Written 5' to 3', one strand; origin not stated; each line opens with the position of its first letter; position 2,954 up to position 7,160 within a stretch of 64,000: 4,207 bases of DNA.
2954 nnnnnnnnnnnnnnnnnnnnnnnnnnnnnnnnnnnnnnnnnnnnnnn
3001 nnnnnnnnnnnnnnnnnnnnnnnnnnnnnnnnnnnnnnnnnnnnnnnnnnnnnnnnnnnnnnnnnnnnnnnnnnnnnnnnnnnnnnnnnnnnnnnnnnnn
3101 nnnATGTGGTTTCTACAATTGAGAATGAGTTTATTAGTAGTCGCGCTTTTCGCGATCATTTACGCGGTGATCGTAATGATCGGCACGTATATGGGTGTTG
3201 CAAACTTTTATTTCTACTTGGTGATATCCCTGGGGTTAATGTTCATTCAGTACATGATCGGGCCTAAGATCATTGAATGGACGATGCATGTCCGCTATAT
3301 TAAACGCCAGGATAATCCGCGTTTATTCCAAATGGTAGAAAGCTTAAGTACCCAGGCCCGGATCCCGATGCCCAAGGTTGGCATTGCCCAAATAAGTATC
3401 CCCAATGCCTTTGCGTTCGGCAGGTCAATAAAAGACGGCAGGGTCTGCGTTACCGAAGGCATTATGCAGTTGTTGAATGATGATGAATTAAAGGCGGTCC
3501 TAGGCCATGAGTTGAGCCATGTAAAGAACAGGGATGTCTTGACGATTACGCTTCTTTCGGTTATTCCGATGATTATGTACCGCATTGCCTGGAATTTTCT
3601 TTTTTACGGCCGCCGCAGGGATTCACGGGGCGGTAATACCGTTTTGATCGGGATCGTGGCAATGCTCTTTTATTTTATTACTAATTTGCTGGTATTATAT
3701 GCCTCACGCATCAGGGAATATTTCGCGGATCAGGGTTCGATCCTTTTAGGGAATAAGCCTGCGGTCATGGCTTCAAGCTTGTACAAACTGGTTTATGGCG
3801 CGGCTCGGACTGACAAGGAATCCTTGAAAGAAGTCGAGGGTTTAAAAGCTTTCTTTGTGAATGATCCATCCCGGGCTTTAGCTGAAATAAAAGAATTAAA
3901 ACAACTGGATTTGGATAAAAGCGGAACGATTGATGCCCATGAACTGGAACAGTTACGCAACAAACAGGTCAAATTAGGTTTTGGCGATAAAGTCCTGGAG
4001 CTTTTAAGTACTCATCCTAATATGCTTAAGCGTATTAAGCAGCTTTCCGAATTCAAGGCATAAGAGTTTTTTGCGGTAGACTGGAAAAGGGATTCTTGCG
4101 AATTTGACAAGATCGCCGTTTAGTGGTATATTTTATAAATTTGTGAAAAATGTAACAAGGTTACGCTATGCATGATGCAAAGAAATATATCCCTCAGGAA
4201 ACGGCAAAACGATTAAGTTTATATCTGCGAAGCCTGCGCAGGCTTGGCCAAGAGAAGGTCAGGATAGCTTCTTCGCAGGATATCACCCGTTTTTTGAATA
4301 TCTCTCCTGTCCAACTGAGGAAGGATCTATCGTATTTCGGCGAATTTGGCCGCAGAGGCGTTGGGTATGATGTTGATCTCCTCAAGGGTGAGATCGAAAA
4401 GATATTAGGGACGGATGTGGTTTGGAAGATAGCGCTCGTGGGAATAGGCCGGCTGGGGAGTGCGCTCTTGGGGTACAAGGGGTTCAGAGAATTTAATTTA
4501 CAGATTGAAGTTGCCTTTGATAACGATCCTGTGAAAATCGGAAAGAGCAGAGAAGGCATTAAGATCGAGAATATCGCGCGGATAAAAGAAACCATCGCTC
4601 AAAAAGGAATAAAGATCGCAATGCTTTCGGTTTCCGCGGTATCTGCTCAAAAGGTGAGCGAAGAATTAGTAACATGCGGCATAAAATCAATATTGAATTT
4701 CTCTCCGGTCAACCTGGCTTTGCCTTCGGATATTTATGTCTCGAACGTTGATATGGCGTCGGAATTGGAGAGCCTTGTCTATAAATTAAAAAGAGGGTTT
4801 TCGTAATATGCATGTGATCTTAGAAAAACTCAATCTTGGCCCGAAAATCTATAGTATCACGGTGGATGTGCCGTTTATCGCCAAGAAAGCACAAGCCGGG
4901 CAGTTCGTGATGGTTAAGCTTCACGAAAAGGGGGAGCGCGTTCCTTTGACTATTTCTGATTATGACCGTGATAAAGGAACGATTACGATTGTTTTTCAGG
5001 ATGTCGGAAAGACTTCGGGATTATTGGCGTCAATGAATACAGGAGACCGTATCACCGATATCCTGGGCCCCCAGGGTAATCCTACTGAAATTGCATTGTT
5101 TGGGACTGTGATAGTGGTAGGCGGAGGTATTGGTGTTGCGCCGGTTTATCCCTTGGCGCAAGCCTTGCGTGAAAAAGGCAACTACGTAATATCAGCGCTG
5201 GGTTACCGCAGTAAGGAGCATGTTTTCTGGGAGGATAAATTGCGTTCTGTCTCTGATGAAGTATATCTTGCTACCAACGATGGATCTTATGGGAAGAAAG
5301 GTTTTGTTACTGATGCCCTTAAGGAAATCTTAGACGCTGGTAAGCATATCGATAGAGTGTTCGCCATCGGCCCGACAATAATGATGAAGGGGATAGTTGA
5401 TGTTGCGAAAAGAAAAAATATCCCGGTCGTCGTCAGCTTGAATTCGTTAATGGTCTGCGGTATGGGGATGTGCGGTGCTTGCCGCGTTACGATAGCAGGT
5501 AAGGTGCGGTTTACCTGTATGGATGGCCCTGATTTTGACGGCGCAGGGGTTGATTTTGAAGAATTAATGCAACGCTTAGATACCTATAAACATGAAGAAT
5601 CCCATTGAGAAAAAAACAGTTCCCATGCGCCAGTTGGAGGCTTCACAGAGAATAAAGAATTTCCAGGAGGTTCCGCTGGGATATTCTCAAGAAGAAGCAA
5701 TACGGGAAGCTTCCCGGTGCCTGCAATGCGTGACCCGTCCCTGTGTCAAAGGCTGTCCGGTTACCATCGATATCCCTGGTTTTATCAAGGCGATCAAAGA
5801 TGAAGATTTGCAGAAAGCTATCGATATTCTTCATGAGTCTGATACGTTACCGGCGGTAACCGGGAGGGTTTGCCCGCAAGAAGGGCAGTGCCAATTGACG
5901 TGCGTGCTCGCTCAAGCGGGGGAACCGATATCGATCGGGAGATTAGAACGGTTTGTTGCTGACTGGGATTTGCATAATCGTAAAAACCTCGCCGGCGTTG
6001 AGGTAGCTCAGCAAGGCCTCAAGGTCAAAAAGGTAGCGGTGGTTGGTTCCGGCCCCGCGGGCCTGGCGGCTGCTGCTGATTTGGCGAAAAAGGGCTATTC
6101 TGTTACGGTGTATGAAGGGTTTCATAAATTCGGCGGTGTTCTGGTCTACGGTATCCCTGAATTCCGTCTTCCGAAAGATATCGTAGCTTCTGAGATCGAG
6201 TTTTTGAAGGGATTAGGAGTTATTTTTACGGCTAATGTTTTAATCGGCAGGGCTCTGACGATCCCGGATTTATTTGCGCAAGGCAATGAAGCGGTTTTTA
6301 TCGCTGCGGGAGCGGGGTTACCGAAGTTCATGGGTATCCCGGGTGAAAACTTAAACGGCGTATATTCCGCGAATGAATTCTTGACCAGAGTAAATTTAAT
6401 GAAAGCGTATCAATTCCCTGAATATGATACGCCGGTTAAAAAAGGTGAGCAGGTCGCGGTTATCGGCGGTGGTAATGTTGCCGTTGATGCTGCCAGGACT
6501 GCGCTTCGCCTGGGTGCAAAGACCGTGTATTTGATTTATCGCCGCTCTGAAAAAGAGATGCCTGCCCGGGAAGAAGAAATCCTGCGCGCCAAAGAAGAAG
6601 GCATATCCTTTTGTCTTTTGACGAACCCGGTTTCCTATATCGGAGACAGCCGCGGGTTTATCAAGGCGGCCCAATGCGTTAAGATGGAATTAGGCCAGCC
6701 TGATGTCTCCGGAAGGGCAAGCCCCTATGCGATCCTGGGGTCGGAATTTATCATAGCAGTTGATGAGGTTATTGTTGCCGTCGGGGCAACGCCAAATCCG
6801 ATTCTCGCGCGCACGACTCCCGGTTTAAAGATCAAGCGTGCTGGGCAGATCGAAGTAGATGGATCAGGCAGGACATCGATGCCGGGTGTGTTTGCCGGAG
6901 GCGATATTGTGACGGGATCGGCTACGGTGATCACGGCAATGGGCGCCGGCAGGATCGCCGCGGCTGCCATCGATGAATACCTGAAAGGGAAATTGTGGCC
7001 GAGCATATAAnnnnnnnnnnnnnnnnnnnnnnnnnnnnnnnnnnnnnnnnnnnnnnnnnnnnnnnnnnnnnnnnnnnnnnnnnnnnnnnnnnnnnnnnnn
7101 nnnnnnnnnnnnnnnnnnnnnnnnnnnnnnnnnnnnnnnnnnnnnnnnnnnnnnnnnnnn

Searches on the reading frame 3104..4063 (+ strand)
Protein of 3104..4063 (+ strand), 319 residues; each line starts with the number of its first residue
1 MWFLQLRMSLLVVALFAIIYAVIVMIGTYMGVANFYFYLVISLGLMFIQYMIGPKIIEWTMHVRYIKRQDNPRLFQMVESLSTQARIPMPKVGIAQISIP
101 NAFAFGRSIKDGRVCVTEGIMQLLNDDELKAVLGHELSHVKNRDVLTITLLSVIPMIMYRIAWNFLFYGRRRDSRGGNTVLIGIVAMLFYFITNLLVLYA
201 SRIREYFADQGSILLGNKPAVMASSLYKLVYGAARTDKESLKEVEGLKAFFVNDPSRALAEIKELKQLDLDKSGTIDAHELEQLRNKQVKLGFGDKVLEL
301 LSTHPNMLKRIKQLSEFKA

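Call 21: search_protein_families(library=pfam, proteins=[window:3104-4063:+])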
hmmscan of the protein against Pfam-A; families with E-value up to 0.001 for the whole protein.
window:3104-4063:+ (319 aa): 3 families
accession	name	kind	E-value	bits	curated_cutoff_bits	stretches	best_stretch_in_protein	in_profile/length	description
PF01435.24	Peptidase_M48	-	2.5e-38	132.2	20.3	1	69-316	2-184/186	Peptidase family M48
PF13202.12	EF-hand_5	-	2e-05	24.3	25.9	1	262-284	1-24/25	EF hand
PF05569.17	Peptidase_M56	-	4.1e-05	23.3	31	1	33-159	99-223/296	BlaR1 peptidase M56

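Call 32: find_homologous_proteins(query=window:3104-4063:+, max_evalue=1e-40)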
Query window:3104-4063:+ (319 aa): 5867 proteins with E <= 1e-40 among 8000 candidates; the best 120 are listed.
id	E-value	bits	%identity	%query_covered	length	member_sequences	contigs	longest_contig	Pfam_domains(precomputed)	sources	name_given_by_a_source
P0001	2.9e-204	695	100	100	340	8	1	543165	PF01435.25,PF13202.13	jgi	jgi:heat shock protein HtpX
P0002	1.2e-170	585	81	100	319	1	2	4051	PF01435.25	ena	-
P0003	7.5e-170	582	81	99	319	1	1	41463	PF01435.25,PF05569.18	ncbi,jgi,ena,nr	ncbi:MAG: zinc metalloprotease HtpX [Candidatus Omnitrophica bacterium]|nr:zinc metalloprotease HtpX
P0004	9.9e-169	578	80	99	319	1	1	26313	PF01435.25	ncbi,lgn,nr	ncbi:MAG: zinc metalloprotease HtpX [Candidatus Omnitrophica bacterium]|nr:zinc metalloprotease HtpX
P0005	3.5e-168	577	80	99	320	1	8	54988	PF01435.25,PF13202.13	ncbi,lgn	-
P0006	3.6e-168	576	79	100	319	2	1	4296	PF01435.25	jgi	-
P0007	1.1e-167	575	81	100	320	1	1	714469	PF01435.25,PF05569.18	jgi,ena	-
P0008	2.0e-167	574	81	100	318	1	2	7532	PF01435.25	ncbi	ncbi:MAG: zinc metalloprotease HtpX [Candidatus Omnitrophota bacterium]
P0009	2.7e-167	574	81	100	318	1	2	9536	PF01435.25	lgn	-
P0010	2.7e-167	574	79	100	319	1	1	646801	PF01435.25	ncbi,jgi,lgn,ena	ncbi:MAG: zinc metalloprotease HtpX [Candidatus Omnitrophota bacterium]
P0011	2.7e-167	574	78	100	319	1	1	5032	PF01435.25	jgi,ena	-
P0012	6.4e-167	572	79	100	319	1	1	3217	PF01435.25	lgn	-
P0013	7.1e-167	572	78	100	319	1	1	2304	PF01435.25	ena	-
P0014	8.5e-167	572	80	100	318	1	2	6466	PF01435.25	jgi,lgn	-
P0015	1.0e-166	572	79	100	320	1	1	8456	PF01435.25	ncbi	-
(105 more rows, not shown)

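Call 33: find_encoding_contigs(protein=P0007, flank=10000, max_places=2)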
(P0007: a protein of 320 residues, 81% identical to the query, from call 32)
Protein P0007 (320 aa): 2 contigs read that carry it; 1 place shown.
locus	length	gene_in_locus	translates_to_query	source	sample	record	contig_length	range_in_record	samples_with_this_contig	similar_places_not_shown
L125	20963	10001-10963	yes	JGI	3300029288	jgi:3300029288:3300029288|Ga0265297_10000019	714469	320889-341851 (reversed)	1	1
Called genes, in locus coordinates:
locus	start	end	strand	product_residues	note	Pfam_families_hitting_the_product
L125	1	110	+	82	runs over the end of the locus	-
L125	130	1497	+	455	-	PF02321:OEP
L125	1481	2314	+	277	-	PF25973:BSH_CzcB (weak), PF25876:HH_MFP_RND (weak), PF25954:Beta-barrel_RND_2 (weak), PF25990:Beta-barrel_YknX, PF26002:Beta-barrel_AprE (weak)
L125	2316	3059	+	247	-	PF00005:ABC_tran, PF13304:AAA_21 (weak)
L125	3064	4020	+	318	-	PF00005:ABC_tran, PF13304:AAA_21 (faint), PF13732:DrrA1-3_C (weak)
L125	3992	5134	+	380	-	PF12679:ABC2_membrane_2, PF12698:ABC2_membrane_3, PF01061:ABC2_membrane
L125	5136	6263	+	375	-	PF12679:ABC2_membrane_2, PF12698:ABC2_membrane_3, PF01061:ABC2_membrane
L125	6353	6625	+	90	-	PF01169:GDT1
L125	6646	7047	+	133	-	PF00072:Response_reg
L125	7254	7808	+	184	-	PF01841:Transglut_core (faint), PF04473:DUF553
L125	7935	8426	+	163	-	PF00359:PTS_EIIA_2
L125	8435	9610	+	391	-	-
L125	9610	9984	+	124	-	PF07610:DUF1573, PF22544:HYDIN_VesB_CFA65-like_Ig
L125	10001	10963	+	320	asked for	PF05569:Peptidase_M56 (weak), PF01435:Peptidase_M48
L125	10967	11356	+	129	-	PF20205:DUF6567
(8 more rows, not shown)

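Call 34: find_encoding_contigs(protein=P0010, flank=10000, max_places=2)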
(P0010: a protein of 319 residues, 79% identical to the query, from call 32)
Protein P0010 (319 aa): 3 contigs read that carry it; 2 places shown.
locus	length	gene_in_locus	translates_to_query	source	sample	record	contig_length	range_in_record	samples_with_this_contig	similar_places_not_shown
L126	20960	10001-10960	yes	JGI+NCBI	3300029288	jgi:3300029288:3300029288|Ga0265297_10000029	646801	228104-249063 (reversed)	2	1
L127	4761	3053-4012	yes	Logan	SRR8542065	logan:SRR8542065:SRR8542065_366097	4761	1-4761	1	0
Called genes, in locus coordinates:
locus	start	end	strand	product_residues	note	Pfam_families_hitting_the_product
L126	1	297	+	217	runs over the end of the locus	PF18306:LDcluster4, PF03641:Lysine_decarbox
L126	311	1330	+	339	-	PF00586:AIRS, PF02769:AIRS_C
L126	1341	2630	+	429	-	PF02844:GARS_N, PF01071:GARS_A, PF02222:ATP-grasp, PF02786:CPSase_L_D2 (weak), PF08442:ATP-grasp_2 (weak), PF02843:GARS_C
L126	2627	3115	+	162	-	PF00731:AIRC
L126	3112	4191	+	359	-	PF02302:PTS_IIB (faint), PF01300:Sua5_yciO_yrdC, PF01451:LMWPc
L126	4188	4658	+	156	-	PF02502:LacAB_rpiB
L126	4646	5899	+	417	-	PF00464:SHMT, PF00155:Aminotran_1_2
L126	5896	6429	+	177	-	PF00383:dCMP_cyt_deam_1, PF14437:MafB19-deam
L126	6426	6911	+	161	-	PF22811:Zn_ribbon_NrdR, PF03477:ATP-cone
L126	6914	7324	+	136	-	PF02577:BFN_dom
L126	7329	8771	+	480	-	PF01743:PolyA_pol, PF12627:PolyA_pol_RNAbd, PF01966:HD (weak), PF13735:tRNA_NucTran2_2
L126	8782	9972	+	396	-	-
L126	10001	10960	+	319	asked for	PF01435:Peptidase_M48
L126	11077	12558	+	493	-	PF01336:tRNA_anti-codon, PF00152:tRNA-synt_2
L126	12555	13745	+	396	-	PF12704:MacB_PCD, PF02687:FtsX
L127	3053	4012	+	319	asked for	PF01435:Peptidase_M48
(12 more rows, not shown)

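Call 35: find_encoding_contigs(protein=P0003, flank=10000, max_places=2)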
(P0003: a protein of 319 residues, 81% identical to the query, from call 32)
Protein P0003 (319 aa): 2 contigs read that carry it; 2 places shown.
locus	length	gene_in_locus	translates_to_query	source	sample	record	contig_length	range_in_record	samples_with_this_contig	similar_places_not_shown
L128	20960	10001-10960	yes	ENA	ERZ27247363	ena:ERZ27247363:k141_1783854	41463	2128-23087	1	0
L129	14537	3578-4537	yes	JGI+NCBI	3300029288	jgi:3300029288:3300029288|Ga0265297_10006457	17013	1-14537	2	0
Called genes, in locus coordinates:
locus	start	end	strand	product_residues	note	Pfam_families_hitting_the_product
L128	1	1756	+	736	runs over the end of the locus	PF02901:PFL-like, PF01228:Gly_radical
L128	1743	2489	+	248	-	PF13353:Fer4_12, PF04055:Radical_SAM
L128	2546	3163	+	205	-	PF01618:MotA_ExbB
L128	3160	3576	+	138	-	PF02472:ExbD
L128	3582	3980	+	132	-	PF12092:DUF3568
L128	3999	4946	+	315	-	PF05170:AsmA, PF05359:DUF748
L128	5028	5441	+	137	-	PF01402:RHH_1 (weak), PF08753:NikR_C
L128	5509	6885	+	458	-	PF04966:OprB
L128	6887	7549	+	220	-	PF01891:CbiM, PF12822:ECF_trnsprt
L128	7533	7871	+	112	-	PF13190:PDGLE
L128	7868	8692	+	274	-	PF02361:CbiQ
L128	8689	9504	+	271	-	PF00005:ABC_tran, PF02463:SMC_N (faint), PF13175:AAA_15 (faint), PF13304:AAA_21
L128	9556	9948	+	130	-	PF07610:DUF1573, PF22544:HYDIN_VesB_CFA65-like_Ig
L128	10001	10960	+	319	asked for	PF05569:Peptidase_M56 (weak), PF01435:Peptidase_M48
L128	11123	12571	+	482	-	PF01336:tRNA_anti-codon, PF00152:tRNA-synt_2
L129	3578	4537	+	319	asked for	PF05569:Peptidase_M56 (weak), PF01435:Peptidase_M48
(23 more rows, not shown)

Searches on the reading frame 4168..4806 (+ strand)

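Call 58: search_protein_families(library=pfam, max_evalue=0.00001, proteins=[window:4168-4806:+])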
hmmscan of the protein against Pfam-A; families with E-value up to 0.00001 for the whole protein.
window:4168-4806:+ (212 aa): 2 families
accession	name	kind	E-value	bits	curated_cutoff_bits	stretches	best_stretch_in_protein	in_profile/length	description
PF02629.25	CoA_binding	-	4e-18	66.4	22.3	1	86-181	4-97/97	CoA binding domain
PF06971.19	Put_DNA-bind_N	-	3.7e-14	53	27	1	8-55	2-49/49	Putative DNA-binding protein N-terminus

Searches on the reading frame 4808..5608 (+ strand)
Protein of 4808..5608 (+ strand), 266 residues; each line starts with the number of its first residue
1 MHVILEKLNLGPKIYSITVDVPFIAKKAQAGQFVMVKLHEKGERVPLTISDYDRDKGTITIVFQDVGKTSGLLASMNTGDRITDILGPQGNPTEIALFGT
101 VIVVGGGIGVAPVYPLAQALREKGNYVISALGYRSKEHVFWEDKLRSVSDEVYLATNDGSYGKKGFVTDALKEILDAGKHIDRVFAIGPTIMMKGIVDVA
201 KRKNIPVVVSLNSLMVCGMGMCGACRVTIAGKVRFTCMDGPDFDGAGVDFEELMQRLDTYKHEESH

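Call 58: search_protein_families(library=pfam, max_evalue=0.00001, proteins=[window:4808-5608:+])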
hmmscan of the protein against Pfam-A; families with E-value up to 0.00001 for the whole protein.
window:4808-5608:+ (266 aa): 1 family
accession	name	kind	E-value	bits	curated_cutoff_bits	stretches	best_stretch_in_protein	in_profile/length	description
PF10418.14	DHODB_Fe-S_bind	-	6.3e-11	42.3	23.9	1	212-248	1-40/41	Iron-sulfur cluster binding domain of dihydroorotate dehydrogenase B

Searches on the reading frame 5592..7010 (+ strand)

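Call 58: search_protein_families(library=pfam, max_evalue=0.00001, proteins=[window:5592-7010:+])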
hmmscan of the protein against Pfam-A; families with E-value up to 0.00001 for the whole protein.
window:5592-7010:+ (472 aa): 8 families
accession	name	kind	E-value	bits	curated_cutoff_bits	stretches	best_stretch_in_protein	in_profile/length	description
PF14691.11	Fer4_20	-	6.9e-42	142.3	25.8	1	20-129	1-111/113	Dihydroprymidine dehydrogenase domain II, 4Fe-4S cluster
PF07992.20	Pyr_redox_2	-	1.5e-39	136.6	26.1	1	146-453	1-291/291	Pyridine nucleotide-disulphide oxidoreductase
PF13738.12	Pyr_redox_3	-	4.7e-11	42.9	30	0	234-322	127-200/305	Pyridine nucleotide-disulphide oxidoreductase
PF00070.33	Pyr_redox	-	3.5e-10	40.7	22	0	288-355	2-72/82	Pyridine nucleotide-disulphide oxidoreductase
PF12831.13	FAD_oxidored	-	2.6e-08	34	27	0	148-187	2-41/416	FAD dependent oxidoreductase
PF13450.12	NAD_binding_8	-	8e-08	32.9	21.9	1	150-182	1-33/68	NAD(P)-binding Rossmann-like domain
PF01266.30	DAO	-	7.4e-06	26.2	27.9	1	147-181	1-35/353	FAD dependent oxidoreductase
PF00890.30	FAD_binding_2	-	9e-06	25.6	20.4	1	148-185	2-39/414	FAD binding domain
